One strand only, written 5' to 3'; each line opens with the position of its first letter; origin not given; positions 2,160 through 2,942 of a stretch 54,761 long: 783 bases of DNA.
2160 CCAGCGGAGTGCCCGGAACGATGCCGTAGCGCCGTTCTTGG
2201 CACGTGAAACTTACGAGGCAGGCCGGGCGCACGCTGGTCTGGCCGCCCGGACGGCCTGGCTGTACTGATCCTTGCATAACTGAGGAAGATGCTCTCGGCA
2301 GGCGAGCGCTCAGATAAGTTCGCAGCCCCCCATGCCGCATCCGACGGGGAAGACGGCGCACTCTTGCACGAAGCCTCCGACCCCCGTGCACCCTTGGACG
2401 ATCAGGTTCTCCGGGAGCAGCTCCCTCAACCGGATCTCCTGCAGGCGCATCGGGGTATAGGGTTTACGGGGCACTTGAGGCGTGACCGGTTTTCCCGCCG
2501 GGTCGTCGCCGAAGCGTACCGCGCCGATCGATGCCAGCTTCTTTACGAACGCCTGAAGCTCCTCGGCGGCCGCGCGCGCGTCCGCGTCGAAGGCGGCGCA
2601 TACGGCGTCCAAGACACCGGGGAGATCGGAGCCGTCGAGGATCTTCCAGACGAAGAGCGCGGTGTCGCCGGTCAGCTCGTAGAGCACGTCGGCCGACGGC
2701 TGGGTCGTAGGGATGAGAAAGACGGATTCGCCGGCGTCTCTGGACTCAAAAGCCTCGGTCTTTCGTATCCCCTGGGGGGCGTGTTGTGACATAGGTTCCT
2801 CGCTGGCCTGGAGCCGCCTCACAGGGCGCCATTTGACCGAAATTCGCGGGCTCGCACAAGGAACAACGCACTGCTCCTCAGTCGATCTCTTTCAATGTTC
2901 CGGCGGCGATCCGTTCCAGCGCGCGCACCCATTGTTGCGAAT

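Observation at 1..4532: Translationally coupled five-gene RiPP-like operon with an unusual enzyme combination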

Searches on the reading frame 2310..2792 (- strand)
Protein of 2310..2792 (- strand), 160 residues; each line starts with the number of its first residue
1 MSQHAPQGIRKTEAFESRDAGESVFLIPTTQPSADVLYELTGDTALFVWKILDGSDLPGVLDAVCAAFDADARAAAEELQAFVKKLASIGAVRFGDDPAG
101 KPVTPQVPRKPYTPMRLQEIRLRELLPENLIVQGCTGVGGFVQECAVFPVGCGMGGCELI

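Call 5: search_protein_families(library=ncbifam, proteins=[window:2310-2792:-], max_evalue=0.01)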
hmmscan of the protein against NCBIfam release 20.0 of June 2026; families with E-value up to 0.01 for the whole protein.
window:2310-2792:- (160 aa): 2 families
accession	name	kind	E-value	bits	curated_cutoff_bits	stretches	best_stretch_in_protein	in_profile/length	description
TIGR04302.1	geo_PqqD_fam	equivalog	0.00039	20.8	100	1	48-93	56-101/102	GeoRSP system PqqD family peptide chaperone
NF033530.1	lasso_PqqD_Strm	exception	0.0019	18.4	70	1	38-90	24-76/78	lasso peptide biosynthesis PqqD family chaperone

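Call 6: search_protein_families(library=pfam, proteins=[window:2310-2792:-], max_evalue=0.01)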
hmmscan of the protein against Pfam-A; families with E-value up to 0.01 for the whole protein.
window:2310-2792:- (160 aa): 1 family
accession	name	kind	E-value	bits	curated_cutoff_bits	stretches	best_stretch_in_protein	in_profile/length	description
PF05402.18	PqqD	-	4.1e-07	30.7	23.4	1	43-91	17-66/67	Coenzyme PQQ synthesis protein D (PqqD)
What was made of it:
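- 2514..2765 (-): PqqD-like RiPP recognition domain of gene C (residues 10-93). PF05402 30.7 bits, above its cut-off (call 6).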

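Call 8: find_encoding_contigs(protein=window:2310-2792:-, flank=10000, max_places=6)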
Protein window:2310-2792:- (160 aa): no gene with exactly this product is on record in the collection.

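Call 9: find_homologous_proteins(query=window:2310-2792:-, max_evalue=0.001)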
Query window:2310-2792:- (160 aa): 1 proteins with E <= 0.001 among 221 candidates.
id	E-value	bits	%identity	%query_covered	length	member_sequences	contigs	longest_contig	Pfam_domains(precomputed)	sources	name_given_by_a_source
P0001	6.9e-102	356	100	100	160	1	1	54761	PF05402.19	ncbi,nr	ncbi:MAG: PqqD family peptide modification chaperone [Planctomycetes bacterium]|nr:PqqD family pepti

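Call 16: search_protein_representatives(protein=window:2310-2792:-)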
Query: 160 residues. Proteins with E-value up to 0.001 (for the whole library): 22; up to 1e-10: 1; up to 1e-30: 1. The best 22 are listed.
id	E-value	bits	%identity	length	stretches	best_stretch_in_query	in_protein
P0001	2.2e-102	356.0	100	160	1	1-160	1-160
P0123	1.6e-05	41.2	41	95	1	16-92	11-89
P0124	2.2e-05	40.7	34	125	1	39-140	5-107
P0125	2.3e-05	40.7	36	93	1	10-93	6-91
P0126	5.6e-05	39.4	28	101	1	8-96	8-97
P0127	8.6e-05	38.8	35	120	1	10-94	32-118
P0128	1.1e-04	38.4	40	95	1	10-92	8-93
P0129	1.1e-04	38.4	33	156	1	13-104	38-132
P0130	1.4e-04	38.2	39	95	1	10-92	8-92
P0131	1.4e-04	38.2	32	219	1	7-103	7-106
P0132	1.9e-04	37.7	33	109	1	13-100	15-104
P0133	2.0e-04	37.6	36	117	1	1-103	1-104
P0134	4.7e-04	36.4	33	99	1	7-101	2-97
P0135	4.8e-04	36.4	27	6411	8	74-126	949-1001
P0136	5.4e-04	36.2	35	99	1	10-93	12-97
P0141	7.7e-04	35.7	32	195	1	7-148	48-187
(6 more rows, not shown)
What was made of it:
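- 2514..2765 (-): All 21 remote hits of an exhaustive phmmer search cover this region (call 16).
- Tried and rejected: Exhaustive phmmer of C over 1.84 billion representatives gives 21 weak PqqD hits (call 16).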

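Call 19: list_cluster_members(proteins=[P0124, P0141, P0131, P0129])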
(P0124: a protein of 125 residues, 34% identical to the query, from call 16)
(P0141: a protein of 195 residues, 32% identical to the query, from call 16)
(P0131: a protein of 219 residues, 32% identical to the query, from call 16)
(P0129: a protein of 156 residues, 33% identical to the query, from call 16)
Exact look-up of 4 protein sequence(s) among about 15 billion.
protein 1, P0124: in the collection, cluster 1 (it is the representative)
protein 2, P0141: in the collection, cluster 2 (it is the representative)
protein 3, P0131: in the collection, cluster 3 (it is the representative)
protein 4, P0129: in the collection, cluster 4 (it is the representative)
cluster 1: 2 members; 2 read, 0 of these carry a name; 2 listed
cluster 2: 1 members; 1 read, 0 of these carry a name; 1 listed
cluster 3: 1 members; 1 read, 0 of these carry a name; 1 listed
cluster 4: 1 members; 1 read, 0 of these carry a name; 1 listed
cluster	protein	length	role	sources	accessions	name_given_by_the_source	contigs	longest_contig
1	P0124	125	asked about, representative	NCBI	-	-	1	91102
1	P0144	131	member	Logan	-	-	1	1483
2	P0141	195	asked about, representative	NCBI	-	-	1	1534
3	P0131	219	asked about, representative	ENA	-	-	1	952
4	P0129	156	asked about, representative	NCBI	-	-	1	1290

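Call 20: find_encoding_contigs(protein=P0124, flank=10000, max_places=4)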
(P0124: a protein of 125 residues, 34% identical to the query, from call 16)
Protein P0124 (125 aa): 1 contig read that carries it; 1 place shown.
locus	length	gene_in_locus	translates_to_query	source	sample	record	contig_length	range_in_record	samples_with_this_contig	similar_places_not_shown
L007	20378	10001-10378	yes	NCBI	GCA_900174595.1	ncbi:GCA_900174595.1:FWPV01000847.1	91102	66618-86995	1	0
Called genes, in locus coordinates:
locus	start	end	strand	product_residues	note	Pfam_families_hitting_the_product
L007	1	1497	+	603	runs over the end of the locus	PF00664:ABC_membrane, PF00005:ABC_tran, PF13304:AAA_21 (faint)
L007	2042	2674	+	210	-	-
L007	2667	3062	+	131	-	PF00717:Peptidase_S24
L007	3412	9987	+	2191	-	PF18884:TSP3_bac (faint), PF08126:Propeptide_C25, PF01364:Peptidase_C25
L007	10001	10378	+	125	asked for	PF05402:PqqD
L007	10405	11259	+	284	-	PF27840:ScmC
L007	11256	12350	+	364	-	PF14907:NTP_transf_5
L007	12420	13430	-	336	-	PF13229:Beta_helix (faint), PF02415:Chlam_PMP (faint)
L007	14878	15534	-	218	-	PF02517:Rce1-like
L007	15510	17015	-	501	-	PF13646:HEAT_2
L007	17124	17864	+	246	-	PF08889:WbqC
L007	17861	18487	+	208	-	PF02585:PIG-L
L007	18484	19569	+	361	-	PF01041:DegT_DnrJ_EryC1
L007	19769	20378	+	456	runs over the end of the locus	PF00953:Glycos_transf_4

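Call 23: search_protein_families(library=pfam, proteins=[L007:10405-11259:+, L007:9896-10378:+, L007:2667-3062:+, L007:1519-2100:+, L007:2042-2674:+, L007:11256-12350:+], max_evalue=10)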
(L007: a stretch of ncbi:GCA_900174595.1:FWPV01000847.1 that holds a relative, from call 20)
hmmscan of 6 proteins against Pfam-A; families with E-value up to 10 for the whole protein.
L007:10405-11259:+ (284 aa): 6 families
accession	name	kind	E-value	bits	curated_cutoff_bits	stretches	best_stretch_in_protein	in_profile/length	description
PF13671.12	AAA_33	-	0.00021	22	27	1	146-184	3-41/143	AAA domain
PF07475.17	Hpr_kinase_C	-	0.00081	19.4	33.3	1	133-182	9-57/171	HPr Serine kinase C-terminal domain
PF00005.33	ABC_tran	-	0.0022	19.1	25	1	141-175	10-47/137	ABC transporter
PF13555.12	AAA_29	-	0.022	15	27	1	140-158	21-38/61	P-loop containing region of AAA domain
PF03193.22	RsgA_GTPase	-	0.19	12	30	1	143-164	107-128/174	RsgA GTPase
PF19728.4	DUF6220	-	0.4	11.5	29.8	1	58-77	7-26/66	Family of unknown function (DUF6220)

L007:9896-10378:+ (160 aa): 1 family
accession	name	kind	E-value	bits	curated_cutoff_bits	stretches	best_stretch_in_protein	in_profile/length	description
PF05402.18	PqqD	-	5.3e-15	55.9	23.4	1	24-92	3-66/67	Coenzyme PQQ synthesis protein D (PqqD)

L007:2667-3062:+ (131 aa): 2 families
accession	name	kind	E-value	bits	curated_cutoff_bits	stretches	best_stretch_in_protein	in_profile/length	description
PF00717.28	Peptidase_S24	-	1e-07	32.1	23.3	1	18-66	38-84/116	Peptidase S24-like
PF10502.14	Peptidase_S26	-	0.23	11.8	22.9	1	18-54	26-64/168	Signal peptidase, peptidase S26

L007:1519-2100:+ (194 aa): 3 families
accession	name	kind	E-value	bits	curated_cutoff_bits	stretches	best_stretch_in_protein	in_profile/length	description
PF04055.27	Radical_SAM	-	3.7e-25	89.4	29.5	1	28-166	1-142/166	Radical SAM superfamily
PF13353.11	Fer4_12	-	4.4e-05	24.2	22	1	33-101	14-82/137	4Fe-4S single cluster domain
PF19419.5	DUF5983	-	0.02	15.6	27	0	61-78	58-75/90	Family of unknown function (DUF5983) C-terminal domain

L007:2042-2674:+ (210 aa): 0 families

L007:11256-12350:+ (364 aa): 3 families
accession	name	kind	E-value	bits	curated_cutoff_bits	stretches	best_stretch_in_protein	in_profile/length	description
PF14907.12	NTP_transf_5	-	3.4e-33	115.7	31.2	1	43-278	6-246/249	Uncharacterised nucleotidyltransferase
PF23639.1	DUF7146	-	0.057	14.2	27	1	40-97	5-60/105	Domain of unknown function (DUF7146)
PF15760.10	DLEU7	-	0.25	11.5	27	1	26-63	54-91/194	Leukemia-associated protein 7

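Call 24: search_protein_families(library=ncbifam, proteins=[L007:10405-11259:+, L007:9896-10378:+, L007:2667-3062:+, L007:1519-2100:+, L007:2042-2674:+, L007:11256-12350:+], max_evalue=0.01)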
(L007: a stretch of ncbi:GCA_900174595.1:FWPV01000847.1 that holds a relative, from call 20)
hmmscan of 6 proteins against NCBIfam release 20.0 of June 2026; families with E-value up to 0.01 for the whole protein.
L007:10405-11259:+ (284 aa): 6 families
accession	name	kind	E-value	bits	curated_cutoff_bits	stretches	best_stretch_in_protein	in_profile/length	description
TIGR04355.1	HprK_rel_B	hypoth_equivalog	4.9e-09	35.8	200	1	122-191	136-203/351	HprK-related kinase B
TIGR04352.1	HprK_rel_A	equivalog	6.7e-06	25.4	200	1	121-179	87-144/280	HprK-related kinase A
TIGR04249.1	SCM_chp_ScmC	equivalog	4.3e-05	23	125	1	126-192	121-185/292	SynChlorMet cassette protein ScmC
TIGR00955.1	3a01204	subfamily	0.00072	18.3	736.35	1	129-171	38-80/617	pigment precursor permease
TIGR00679.1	hpr-ser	equivalog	0.0013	18.1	240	1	132-180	133-180/300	HPr(Ser) kinase/phosphatase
TIGR03796.1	NHLM_micro_ABC1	equivalog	0.0035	15.6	853.3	1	141-174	504-540/710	NHLP family bacteriocin export ABC transporter peptidase/permease/ATPase subunit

L007:9896-10378:+ (160 aa): 5 families
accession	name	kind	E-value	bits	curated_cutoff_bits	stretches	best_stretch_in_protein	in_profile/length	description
NF033530.1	lasso_PqqD_Strm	exception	1.1e-06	28.8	70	1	39-91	24-76/78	lasso peptide biosynthesis PqqD family chaperone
TIGR03859.1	PQQ_PqqD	equivalog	1.8e-05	24.5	46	1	38-90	26-77/81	pyrroloquinoline quinone biosynthesis peptide chaperone PqqD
TIGR04248.1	SCM_PqqD_rel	equivalog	3.7e-05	23.8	100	1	38-92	26-80/84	SynChlorMet cassette protein ScmD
NF033536.1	lasso_PqqD_Bac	exception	7.5e-05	22.8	80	1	4-91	2-84/88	lasso peptide biosynthesis PqqD family chaperone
TIGR04302.1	geo_PqqD_fam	equivalog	0.0031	17.9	100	1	40-93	48-100/102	GeoRSP system PqqD family peptide chaperone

L007:2667-3062:+ (131 aa): 2 families
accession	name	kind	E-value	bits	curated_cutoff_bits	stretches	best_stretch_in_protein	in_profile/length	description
TIGR02228.1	sigpep_I_arch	equivalog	1.1e-09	38.3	51.85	1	21-109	37-121/158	signal peptidase I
TIGR02754.1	sod_Ni_protease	equivalog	0.0037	17.7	63.25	1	19-57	2-42/90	nickel-type superoxide dismutase maturation protease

L007:1519-2100:+ (194 aa): 70 families (the best 25 are shown)
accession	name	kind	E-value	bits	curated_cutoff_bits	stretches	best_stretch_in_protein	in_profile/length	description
TIGR04546.1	rSAM_ahbC_deAc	equivalog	4.2e-27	95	650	1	29-175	44-187/390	12,18-didecarboxysiroheme deacetylase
TIGR04051.1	rSAM_NirJ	equivalog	1.7e-26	93.1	515.45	1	29-178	7-153/354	heme d1 biosynthesis radical SAM protein NirJ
TIGR03962.1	mycofact_rSAM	equivalog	1.4e-25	90.2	265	1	19-176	7-161/339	mycofactocin radical SAM maturase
TIGR04545.1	rSAM_ahbD_hemeb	equivalog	1.6e-23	83.7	500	1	29-175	5-149/339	heme b synthase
TIGR02109.1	PQQ_syn_pqqE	equivalog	2.1e-23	82.9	381.35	1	22-173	5-154/358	pyrroloquinoline quinone biosynthesis protein PqqE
TIGR04055.1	rSAM_NirJ2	equivalog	2.1e-22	80.1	500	1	30-173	6-146/326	putative heme d1 biosynthesis radical SAM protein NirJ2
TIGR04054.1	rSAM_NirJ1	equivalog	9e-22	77.2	650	1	28-174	40-183/387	putative heme d1 biosynthesis radical SAM protein NirJ1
TIGR04347.1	pseudo_SAM_Halo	equivalog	8.3e-21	74.7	525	1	29-175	43-186/390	TIGR04347 family pseudo-SAM/SPASM protein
TIGR04250.1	SCM_rSAM_ScmE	equivalog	5.4e-20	71.6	400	1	27-176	6-153/358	SynChlorMet cassette radical SAM/SPASM protein ScmE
TIGR04053.2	TIGR04053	equivalog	8.3e-20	71.3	395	1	28-181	12-166/366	TIGR04053 family radical SAM/SPASM domain-containing protein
NF045574.1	sacti_mat_StsB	exception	1.3e-18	67.2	625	1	30-169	102-237/466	StsB family radical SAM/SPASM domain sactipeptide maturase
NF049973.1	radical_Rv1681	equivalog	5.7e-18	64.9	380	1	33-177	81-223/326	Rv1681 family radical SAM protein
TIGR02668.1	moaA_archaeal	equivalog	9e-18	64.3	325.25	1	28-168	14-152/303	GTP 3',8-cyclase MoaA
TIGR04251.1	SCM_rSAM_ScmF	equivalog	2e-17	63.6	400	1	30-174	10-155/353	SynChlorMet cassette radical SAM/SPASM protein ScmF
TIGR04303.1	GeoRSP_rSAM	equivalog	2.2e-16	60.3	400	1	28-172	9-148/325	GeoRSP system radical SAM/SPASM protein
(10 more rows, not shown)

L007:2042-2674:+ (210 aa): 3 families
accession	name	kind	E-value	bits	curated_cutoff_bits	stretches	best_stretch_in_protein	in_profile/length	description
TIGR04085.1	rSAM_more_4Fe4S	domain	3.9e-05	24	27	1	69-147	1-84/93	SPASM domain-containing protein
TIGR04064.1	rSAM_nif11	equivalog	0.0027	16.5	518.7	1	65-161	330-424/459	nif11-like peptide radical SAM maturase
TIGR04084.1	rSAM_AF0577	subfamily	0.0076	15.2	225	1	67-135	222-282/347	TIGR04084 family radical SAM/SPASM domain-containing protein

L007:11256-12350:+ (364 aa): 0 families

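Call 33: find_related_loci(query=A1, collection=genome_contigs, flank=10000)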
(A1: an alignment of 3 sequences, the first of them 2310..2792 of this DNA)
Query A1 (160 aa) in genome_contigs; peptide patterns used: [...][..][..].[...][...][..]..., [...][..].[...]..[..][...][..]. (x = any residue, [..] = any of these).
416 stretches matched a pattern, but none encodes a relative of the query by tblastn (E <= 1e-3).
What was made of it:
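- Tried and rejected: It confirmed nothing (call 33).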

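Call 42: search_protein_families(library=ncbifam, proteins=[L007:10178-10375:+], max_evalue=10)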
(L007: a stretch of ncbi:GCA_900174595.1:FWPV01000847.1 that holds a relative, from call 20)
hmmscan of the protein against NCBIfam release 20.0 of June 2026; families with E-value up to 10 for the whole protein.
L007:10178-10375:+ (66 aa): 0 families
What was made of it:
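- Tried and rejected: No hit (call 42).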

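Call 58: find_related_loci(query=A1, collection=metagenome_contigs, flank=8000)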
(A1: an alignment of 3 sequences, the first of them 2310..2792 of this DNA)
Query A1 (160 aa) in metagenome_contigs; peptide patterns used: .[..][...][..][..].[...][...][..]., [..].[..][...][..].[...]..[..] (x = any residue, [..] = any of these).
600 stretches matched a pattern (row limit reached: there are more); 9 encode a relative of the query (tblastn E <= 1e-3); 9 distinct loci.
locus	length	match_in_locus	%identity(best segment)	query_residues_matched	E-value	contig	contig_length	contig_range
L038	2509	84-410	26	1-115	6e-7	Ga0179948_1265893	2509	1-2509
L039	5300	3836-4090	33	10-92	8e-7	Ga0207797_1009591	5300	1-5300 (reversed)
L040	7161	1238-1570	29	17-127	2e-6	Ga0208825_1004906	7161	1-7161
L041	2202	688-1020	29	17-127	2e-6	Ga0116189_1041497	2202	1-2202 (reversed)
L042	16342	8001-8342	34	11-122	3e-6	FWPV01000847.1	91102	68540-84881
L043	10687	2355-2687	28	17-127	1e-5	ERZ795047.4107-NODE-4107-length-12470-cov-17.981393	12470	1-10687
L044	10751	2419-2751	28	17-127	1e-5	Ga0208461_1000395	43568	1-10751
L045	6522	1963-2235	31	32-123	1e-5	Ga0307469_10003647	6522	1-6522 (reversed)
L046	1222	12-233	32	22-93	1e-5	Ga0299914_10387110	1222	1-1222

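Call 62: predict_structure(protein=window:2310-2792:-)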
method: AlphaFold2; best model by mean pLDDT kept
length: 160 residues; sequences in the alignment: 1
mean_pLDDT: 37.1   pTM: 0.28
mean pLDDT of the five models: 37.1, 34.3, 34.2, 31.9, 31.8
residues with pLDDT >= 90: 0; 70-90: 0; 50-70: 7; < 50: 153
segments of 3 or more residues with pLDDT < 50: 1-58, 66-80, 82-160
pLDDT, mean of each block of 10 residues (from residue 1): 36 29 28 34 38 43 48 44 42 30 27 29 35 42 43 45
secondary structure, 60 per line:
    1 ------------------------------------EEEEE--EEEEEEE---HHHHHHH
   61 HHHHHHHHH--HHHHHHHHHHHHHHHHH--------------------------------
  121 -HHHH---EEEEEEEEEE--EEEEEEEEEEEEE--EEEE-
elements in order: E37-41 E44-50 H54-69 H72-88 H122-125 E129-138 E141-153 E156-159
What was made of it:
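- AF2 on the single sequence of C failed (pLDDT 37; call 62), so binding in cis is untested.
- Tried and rejected: AF2 of C from a single sequence. pLDDT 37, unusable (call 62), so binding of the tail in cis could not be modelled.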

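Call 66: search_solved_structures(query=window:2310-2792:-, max_evalue=10, show_alignments=3)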
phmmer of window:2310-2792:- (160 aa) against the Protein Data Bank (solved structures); distinct sequences matched with E-value up to 10: 3.
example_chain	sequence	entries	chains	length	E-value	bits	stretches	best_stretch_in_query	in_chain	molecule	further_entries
6td5_H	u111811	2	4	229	0.11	15.7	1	21-93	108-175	Proteasome subunit beta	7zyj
5v1u_A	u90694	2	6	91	0.14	15.3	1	47-89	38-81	TbiB1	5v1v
6qm7_H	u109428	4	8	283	0.15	15.2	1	21-93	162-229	Proteasome beta1 chain | Proteasome subunit beta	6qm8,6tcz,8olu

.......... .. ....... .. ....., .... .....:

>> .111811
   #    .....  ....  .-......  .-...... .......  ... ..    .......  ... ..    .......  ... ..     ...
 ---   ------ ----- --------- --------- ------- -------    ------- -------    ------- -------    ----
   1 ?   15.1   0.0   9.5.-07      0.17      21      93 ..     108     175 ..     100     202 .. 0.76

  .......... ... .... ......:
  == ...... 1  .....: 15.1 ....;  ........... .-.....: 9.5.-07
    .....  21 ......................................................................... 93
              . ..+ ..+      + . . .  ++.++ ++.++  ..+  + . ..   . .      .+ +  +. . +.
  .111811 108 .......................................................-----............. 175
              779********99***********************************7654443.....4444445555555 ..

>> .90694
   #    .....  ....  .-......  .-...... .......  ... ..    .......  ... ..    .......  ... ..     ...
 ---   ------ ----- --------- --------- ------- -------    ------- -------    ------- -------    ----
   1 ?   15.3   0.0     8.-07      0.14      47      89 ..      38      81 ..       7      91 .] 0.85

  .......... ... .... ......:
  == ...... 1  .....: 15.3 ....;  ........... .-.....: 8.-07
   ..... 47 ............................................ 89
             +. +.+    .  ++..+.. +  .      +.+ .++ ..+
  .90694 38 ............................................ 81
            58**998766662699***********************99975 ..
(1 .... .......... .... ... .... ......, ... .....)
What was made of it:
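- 2514..2765 (-): Weak match to the lasso RRE TbiB1 in the PDB (call 66).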

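Call 82: find_encoding_contigs(protein=P0141, flank=5000, max_places=3)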
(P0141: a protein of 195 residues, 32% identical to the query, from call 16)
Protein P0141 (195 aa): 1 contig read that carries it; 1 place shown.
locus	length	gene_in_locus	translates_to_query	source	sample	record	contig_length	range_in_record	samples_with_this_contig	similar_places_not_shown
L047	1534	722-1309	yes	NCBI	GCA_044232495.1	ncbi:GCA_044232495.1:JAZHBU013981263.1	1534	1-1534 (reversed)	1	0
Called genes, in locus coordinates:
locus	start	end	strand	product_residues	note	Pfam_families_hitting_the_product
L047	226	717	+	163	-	-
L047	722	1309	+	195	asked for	PF05402:PqqD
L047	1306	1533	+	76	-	?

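Call 89: search_protein_families(library=pfam, proteins=[L047:226-717:+], max_evalue=0.001)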
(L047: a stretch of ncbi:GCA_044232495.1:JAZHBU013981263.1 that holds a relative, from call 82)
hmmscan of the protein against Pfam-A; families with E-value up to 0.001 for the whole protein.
L047:226-717:+ (163 aa): 0 families

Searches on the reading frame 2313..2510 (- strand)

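Call 42: search_protein_families(library=ncbifam, proteins=[window:2313-2510:-], max_evalue=10)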
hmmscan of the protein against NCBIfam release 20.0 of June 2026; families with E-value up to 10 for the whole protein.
window:2313-2510:- (66 aa): 1 family
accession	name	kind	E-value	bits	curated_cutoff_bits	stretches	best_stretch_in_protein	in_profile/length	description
TIGR00390.1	hslU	equivalog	0.15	10.9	362.45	1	15-45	29-59/441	ATP-dependent protease ATPase subunit HslU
